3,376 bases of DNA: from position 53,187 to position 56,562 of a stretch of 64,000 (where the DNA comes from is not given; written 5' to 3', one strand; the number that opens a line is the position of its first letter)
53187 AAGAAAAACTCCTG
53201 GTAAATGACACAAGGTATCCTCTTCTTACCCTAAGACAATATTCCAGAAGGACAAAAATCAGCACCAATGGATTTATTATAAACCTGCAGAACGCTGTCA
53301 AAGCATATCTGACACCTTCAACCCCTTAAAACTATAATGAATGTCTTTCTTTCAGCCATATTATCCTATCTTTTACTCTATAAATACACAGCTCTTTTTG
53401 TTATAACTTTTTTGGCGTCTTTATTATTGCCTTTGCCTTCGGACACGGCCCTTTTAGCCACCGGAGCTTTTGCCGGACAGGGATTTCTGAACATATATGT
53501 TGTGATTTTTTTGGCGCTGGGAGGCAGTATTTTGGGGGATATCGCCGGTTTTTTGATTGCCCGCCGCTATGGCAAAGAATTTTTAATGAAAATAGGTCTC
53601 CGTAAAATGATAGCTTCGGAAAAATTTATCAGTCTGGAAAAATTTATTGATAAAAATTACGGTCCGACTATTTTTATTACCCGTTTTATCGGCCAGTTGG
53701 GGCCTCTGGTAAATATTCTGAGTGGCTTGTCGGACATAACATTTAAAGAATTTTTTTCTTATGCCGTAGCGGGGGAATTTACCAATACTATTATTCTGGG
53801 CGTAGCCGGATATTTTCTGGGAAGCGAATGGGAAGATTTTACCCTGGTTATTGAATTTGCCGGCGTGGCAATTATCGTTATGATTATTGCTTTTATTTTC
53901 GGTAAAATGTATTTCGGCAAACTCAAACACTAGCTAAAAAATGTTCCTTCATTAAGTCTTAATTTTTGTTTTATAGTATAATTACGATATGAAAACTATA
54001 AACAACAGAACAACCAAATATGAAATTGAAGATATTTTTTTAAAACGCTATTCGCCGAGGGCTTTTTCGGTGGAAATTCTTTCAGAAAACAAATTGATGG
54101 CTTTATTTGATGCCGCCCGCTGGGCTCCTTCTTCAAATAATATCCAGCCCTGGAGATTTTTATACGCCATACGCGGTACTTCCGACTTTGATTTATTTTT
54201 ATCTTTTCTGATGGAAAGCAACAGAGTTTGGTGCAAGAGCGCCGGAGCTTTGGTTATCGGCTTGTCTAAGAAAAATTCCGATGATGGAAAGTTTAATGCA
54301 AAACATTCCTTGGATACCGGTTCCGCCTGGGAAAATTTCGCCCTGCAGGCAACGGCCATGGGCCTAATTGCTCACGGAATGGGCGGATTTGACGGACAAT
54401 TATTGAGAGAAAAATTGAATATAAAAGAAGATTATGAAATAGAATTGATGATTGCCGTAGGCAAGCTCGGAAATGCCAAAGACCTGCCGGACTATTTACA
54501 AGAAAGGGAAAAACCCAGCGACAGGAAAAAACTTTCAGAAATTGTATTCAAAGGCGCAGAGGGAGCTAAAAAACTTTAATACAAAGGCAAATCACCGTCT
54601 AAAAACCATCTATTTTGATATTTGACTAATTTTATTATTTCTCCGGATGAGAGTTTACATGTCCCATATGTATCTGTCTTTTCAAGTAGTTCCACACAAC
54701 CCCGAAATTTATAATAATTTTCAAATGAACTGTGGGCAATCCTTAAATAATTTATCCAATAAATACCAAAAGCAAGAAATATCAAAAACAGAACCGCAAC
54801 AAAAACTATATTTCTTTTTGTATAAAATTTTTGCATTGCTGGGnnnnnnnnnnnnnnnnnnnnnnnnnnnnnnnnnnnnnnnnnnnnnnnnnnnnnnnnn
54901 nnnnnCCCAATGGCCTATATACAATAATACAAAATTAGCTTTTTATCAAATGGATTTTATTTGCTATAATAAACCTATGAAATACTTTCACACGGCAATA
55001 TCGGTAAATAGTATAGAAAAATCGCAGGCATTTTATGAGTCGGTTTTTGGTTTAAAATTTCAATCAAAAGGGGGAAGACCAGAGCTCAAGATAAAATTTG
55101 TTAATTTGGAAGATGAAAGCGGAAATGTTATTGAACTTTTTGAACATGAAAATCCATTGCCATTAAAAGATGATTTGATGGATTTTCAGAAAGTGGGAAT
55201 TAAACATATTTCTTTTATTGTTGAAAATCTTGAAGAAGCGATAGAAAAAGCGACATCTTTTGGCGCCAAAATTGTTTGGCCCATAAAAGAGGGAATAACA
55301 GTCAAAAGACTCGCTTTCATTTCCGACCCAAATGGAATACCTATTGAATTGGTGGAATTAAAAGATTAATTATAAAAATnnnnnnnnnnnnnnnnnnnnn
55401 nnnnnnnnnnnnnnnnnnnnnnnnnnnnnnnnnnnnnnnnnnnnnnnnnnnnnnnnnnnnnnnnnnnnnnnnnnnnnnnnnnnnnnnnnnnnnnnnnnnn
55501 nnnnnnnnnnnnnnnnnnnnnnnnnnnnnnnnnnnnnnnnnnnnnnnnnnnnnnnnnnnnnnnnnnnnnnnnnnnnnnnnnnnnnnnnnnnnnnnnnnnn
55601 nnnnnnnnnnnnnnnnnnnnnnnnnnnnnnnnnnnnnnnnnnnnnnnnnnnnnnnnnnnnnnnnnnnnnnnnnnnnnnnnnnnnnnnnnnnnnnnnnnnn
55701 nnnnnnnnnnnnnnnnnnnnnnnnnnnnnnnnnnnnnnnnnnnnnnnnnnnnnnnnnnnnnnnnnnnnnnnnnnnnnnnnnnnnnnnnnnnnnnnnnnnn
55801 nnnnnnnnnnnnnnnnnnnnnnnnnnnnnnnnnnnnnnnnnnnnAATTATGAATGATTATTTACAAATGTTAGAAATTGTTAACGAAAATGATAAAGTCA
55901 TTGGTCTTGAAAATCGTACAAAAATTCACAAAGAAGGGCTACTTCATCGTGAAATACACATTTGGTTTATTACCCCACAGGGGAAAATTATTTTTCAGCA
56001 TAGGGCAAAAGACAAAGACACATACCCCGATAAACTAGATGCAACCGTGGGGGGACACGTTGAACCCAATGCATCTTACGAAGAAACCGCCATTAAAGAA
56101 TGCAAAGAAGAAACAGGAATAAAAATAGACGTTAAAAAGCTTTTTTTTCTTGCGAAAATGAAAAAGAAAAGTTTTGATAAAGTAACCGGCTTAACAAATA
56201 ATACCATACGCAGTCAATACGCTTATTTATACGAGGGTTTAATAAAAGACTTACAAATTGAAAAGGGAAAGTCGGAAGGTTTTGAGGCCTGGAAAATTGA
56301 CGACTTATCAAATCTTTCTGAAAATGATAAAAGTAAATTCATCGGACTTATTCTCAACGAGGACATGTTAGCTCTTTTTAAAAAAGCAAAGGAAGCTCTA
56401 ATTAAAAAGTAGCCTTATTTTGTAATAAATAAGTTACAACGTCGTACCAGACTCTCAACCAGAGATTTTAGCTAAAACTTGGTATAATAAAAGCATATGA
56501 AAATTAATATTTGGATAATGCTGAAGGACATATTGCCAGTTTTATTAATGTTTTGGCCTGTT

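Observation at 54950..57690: Tight five-gene operon: VOC, deoxyribosyltransferase-like, NUDIX, membrane-anchored Mrr-like nuclease, CYTH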

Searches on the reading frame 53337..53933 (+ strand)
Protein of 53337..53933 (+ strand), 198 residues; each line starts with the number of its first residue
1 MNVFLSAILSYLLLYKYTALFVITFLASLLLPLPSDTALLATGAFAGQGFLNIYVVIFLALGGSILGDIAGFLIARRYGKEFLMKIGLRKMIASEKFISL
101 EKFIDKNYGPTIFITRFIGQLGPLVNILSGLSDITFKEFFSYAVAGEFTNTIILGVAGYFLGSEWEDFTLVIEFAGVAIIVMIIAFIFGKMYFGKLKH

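Call 4: search_protein_families(library=pfam, proteins=[window:53337-53933:+], max_evalue=0.01)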
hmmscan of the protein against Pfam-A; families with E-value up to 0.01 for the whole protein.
window:53337-53933:+ (198 aa): 1 family
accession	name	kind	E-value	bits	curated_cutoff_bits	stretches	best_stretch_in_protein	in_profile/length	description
PF09335.16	VTT_dom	-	5.3e-16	59.7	33.9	1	33-159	1-122/123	VTT domain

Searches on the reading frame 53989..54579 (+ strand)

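Call 4: search_protein_families(library=pfam, proteins=[window:53989-54579:+], max_evalue=0.01)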
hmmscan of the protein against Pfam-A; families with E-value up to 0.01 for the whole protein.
window:53989-54579:+ (196 aa): 2 families
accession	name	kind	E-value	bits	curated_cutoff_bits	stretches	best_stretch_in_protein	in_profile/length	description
PF00881.29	Nitroreductase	-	1.3e-18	68.2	23.5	2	19-59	3-43/167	Nitroreductase family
PF14512.11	TM1586_NiRdase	-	6.3e-07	29.7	27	1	33-59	157-183/215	Putative TM nitroreductase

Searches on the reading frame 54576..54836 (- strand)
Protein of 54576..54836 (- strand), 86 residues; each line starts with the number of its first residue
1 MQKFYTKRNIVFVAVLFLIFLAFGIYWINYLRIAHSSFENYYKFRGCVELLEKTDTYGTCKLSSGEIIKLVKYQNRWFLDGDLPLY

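Call 4: search_protein_families(library=pfam, proteins=[window:54576-54836:-], max_evalue=0.01)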
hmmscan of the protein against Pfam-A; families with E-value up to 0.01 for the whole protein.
window:54576-54836:- (86 aa): 1 family
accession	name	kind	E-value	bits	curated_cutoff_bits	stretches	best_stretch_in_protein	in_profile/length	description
PF20520.3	Ac45-VOA1_TM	-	0.0024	18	25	1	12-39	12-38/39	V0 complex accessory subunit Ac45/VOA1 transmembrane domain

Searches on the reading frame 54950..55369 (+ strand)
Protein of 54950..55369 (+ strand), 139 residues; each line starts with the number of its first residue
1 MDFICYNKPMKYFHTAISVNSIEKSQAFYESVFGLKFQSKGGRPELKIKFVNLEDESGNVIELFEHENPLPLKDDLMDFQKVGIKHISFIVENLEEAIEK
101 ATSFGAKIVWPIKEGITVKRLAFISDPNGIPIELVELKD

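Call 4: search_protein_families(library=pfam, proteins=[window:54950-55369:+], max_evalue=0.01)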
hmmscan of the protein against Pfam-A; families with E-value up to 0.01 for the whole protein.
window:54950-55369:+ (139 aa): 5 families
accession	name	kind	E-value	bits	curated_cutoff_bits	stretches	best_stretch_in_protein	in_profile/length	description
PF00903.31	Glyoxalase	-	1.1e-13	52.1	20.6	1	13-134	3-121/121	Glyoxalase/Bleomycin resistance protein/Dioxygenase superfamily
PF13669.12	Glyoxalase_4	-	1e-10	42.3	27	1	14-117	2-103/109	Glyoxalase/Bleomycin resistance protein/Dioxygenase superfamily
PF12681.13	Glyoxalase_2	-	2.2e-05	24.8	30.1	1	17-136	6-115/118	Glyoxalase-like domain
PF22677.2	Ble-like_N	-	6.8e-05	23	24.5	1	16-39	6-29/41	Bleomycin resistance protein-like N-terminal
PF18029.7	Glyoxalase_6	-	0.0013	19.8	23.6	1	17-134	4-105/106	Glyoxalase-like domain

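Call 5: search_protein_families(library=padloc, proteins=[window:54950-55369:+], max_evalue=0.1)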
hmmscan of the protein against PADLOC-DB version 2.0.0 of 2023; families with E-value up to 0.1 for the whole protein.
window:54950-55369:+ (139 aa): 0 families

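Call 6: search_protein_families(library=ncbifam, proteins=[window:54950-55369:+], max_evalue=0.01)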
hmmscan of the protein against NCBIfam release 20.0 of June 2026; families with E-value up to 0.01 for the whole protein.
window:54950-55369:+ (139 aa): 13 families
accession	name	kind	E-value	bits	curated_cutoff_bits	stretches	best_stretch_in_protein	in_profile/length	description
NF050075.1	SMU1112c_YaeR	equivalog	1.6e-16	60.7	140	1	13-136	5-125/125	SMU1112c/YaeR family gloxylase I-like metalloprotein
NF008551.0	PRK11478.1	equivalog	2.8e-12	47.2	148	1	12-136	7-128/129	VOC family protein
TIGR00068.2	glyox_I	equivalog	1.8e-11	44.1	120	1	14-138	4-141/143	lactoylglutathione lyase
NF007629.0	PRK10291.1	equivalog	3.5e-11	43.1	246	1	10-139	1-128/135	lactoylglutathione lyase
TIGR03081.1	metmalonyl_epim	equivalog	5.2e-11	43.2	114.95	1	14-136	4-129/129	methylmalonyl-CoA epimerase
NF050074.1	glyox_I_GloA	exception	1.5e-09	38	165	1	12-135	2-120/121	lactoylglutathione lyase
TIGR03645.1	glyox_marine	hypoth_equivalog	1.8e-05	24.8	262.05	0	46-133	59-147/162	lactoylglutathione lyase family protein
TIGR03211.1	catechol_2_3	equivalog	7.5e-05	22.1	320.2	0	84-136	208-264/303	catechol 2,3-dioxygenase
TIGR02295.1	HpaD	equivalog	0.00034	19.9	321.4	1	14-134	7-115/298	3,4-dihydroxyphenylacetate 2,3-dioxygenase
NF000125.1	498180014_fosA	hypoth_equivalog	0.0019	18.4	250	0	11-134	5-116/129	Fos family putative thiol transferase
NF003152.0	PRK04101.1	equivalog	0.0027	18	171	0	14-41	7-34/139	metallothiol transferase FosB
NF038306.1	fosM_gen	equivalog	0.0058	17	255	0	14-41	6-33/137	FosM family fosfomycin resistance protein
NF000098.1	Fos_BSH_Bcer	exception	0.0092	16.3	295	0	83-102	4-23/138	FosB family fosfomycin resistance bacillithiol transferase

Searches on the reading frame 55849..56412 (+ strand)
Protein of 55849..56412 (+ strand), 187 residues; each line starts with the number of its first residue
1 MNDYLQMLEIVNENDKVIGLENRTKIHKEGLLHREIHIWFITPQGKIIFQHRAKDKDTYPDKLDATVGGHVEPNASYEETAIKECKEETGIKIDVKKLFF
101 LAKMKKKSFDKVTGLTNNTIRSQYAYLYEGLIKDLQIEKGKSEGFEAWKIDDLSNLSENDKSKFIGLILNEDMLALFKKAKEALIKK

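Call 4: search_protein_families(library=pfam, proteins=[window:55849-56412:+], max_evalue=0.01)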
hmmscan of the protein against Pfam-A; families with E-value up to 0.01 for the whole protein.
window:55849-56412:+ (187 aa): 1 family
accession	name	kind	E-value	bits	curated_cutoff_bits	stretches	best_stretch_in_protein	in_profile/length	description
PF00293.34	NUDIX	-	7e-13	49.2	21.1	1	33-153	3-118/134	NUDIX domain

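Call 5: search_protein_families(library=padloc, proteins=[window:55849-56412:+], max_evalue=0.1)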
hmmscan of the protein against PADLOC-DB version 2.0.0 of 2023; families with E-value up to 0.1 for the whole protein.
window:55849-56412:+ (187 aa): 2 families
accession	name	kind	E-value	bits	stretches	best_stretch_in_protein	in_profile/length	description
PDLC04899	PDC-S07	-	8.9e-05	20.2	1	41-106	14-77/135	-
PDLC02708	PbeB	-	0.024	12.9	1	7-29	30-52/65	PbeB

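Call 6: search_protein_families(library=ncbifam, proteins=[window:55849-56412:+], max_evalue=0.01)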
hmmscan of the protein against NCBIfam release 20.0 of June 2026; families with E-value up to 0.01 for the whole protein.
window:55849-56412:+ (187 aa): 11 families
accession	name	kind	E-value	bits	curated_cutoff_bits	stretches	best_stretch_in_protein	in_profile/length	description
NF011922.0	PRK15393.1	equivalog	4.8e-18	65.4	152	1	7-92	12-97/182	NUDIX hydrolase YfcD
NF002995.0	PRK03759.1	equivalog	4.4e-15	55.8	127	1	6-125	7-125/185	isopentenyl-diphosphate Delta-isomerase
NF041653.1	Nud_hyd_Meth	equivalog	8.8e-14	51.6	300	1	9-104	3-97/170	Nudix hydrolase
TIGR02150.1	IPP_isom_1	equivalog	3.6e-12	46.4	105.8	1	10-108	3-101/159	isopentenyl-diphosphate delta-isomerase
NF006961.0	PRK09438.1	equivalog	0.00071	19.1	103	1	65-109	35-79/151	dihydroneopterin triphosphate diphosphatase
NF001938.0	PRK00714.1-5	equivalog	0.0013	18.1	116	1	31-158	10-149/172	RNA pyrophosphohydrolase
NF007834.0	PRK10546.1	equivalog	0.0022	17.8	156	1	41-97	11-65/135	pyrimidine (deoxy)nucleoside triphosphate diphosphatase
TIGR00052.1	TIGR00052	subfamily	0.0023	17.5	79.55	1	61-98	79-114/188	nudix-type nucleoside diphosphatase, YffH/AdpP family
TIGR02705.1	nudix_YtkD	equivalog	0.0036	16.9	154.4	1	68-107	51-88/156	RNA deprotection pyrophosphohydrolase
NF012016.0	PRK15472.1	equivalog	0.0076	16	95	0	34-98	4-67/141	nucleoside triphosphatase NudI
TIGR00586.1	mutt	equivalog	0.0098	15.9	97.9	0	44-99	16-69/129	8-oxo-dGTP diphosphatase MutT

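Call 76: search_solved_structures(query=window:55849-56412:+, max_evalue=0.001)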
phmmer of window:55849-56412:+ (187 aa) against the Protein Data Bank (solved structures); distinct sequences matched with E-value up to 0.001: 19.
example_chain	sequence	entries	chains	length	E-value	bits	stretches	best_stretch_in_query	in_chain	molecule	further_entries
2fkb_A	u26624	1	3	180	7.3e-11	45.4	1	7-91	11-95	Putative Nudix hydrolase yfcD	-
1q27_A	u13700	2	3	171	1.7e-09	40.9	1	7-97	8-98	Putative Nudix hydrolase DR0079 | Putative Nudix hydrolase DR_0079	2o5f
2pny_A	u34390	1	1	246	2.1e-05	27.6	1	6-74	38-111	Isopentenyl-diphosphate Delta-isomerase 2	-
1ow2_A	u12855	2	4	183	8.6e-05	25.6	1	29-98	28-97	ISOPENTENYL-DIPHOSPHATE DELTA-ISOMERASE | ISOPENTENYL DIPHOSPHATE DELTA-ISOMERASE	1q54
1hx3_A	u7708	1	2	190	9.3e-05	25.5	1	29-98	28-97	ISOPENTENYL DIPHOSPHATE DELTA-ISOMERASE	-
3hyq_A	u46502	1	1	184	0.00013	25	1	10-94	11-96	Isopentenyl-diphosphate Delta-isomerase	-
6fl4_A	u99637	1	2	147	0.00019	24.4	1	60-108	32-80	Nudix hydrolase 1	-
5gp0_E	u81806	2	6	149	0.0002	24.4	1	60-108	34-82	Nudix hydrolase 1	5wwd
6dby_A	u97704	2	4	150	0.0002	24.4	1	60-108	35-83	Nudix hydrolase 1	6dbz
2icj_A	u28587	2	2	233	0.0002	24.4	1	6-75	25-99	Isopentenyl-diphosphate delta isomerase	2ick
2dho_A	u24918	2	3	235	0.00021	24.4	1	6-75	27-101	Isopentenyl-diphosphate delta-isomerase 1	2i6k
1r67_A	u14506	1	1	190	0.00021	24.4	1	29-99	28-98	Isopentenyl-diphosphate delta-isomerase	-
1i9a_A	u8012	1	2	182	0.00022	24.2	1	29-98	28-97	ISOPENTENYL-DIPHOSPHATE DELTA-ISOMERASE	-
1nfs_A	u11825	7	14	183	0.00023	24.2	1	29-98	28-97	ISOPENTENYL-DIPHOSPHATE DELTA-ISOMERASE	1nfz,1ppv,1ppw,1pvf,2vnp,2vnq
1x84_A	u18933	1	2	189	0.00024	24.1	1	29-98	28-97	Isopentenyl-diphosphate delta-isomerase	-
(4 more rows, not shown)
